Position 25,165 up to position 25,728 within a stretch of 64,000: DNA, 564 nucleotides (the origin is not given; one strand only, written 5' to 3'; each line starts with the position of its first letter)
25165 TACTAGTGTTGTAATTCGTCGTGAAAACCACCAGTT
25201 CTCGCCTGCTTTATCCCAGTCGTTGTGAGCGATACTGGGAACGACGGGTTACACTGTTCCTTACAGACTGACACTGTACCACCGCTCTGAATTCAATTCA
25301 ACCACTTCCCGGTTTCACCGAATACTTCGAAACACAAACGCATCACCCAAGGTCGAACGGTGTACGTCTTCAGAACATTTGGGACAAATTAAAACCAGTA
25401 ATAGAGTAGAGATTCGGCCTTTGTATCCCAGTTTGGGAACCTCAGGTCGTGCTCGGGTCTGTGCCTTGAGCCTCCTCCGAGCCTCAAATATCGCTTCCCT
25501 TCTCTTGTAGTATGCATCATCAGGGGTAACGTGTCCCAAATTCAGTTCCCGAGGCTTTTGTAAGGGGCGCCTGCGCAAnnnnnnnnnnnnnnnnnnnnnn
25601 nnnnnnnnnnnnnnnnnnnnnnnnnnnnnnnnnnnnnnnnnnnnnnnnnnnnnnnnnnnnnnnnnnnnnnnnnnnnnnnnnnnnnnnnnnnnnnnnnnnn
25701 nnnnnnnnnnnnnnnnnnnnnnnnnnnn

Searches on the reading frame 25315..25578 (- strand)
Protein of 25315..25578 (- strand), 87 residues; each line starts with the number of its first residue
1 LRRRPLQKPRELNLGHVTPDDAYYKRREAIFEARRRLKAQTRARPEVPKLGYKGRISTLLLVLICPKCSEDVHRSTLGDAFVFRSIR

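Call 80: search_protein_families(library=pfam, proteins=[window:25315-25578:-], max_evalue=1)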
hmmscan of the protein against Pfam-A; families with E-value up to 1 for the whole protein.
window:25315-25578:- (87 aa): 0 families

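Call 81: search_dna_similar(query=window:25318-25578:-, collection=plasmids, mode=protein, max_evalue=0.01, max_rows=8)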
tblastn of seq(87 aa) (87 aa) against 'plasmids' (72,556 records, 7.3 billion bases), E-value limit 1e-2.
Records with a match: 1; places in all: 1; records where one place covers at least 80% of the query: 1.
Best place of each record, by identity: <60% 1.
By first word of the organism name: Paracoccus 1.
By predicted mobility (MOB-suite, as given by PLSDB): conjugative 1.
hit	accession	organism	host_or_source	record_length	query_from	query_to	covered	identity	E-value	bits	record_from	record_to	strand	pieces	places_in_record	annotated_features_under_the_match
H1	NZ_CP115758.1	Paracoccus sp. SCSIO 75233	cell culture,sediment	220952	13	84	83%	38.0%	5e-4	44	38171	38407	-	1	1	JAB domain-containing protein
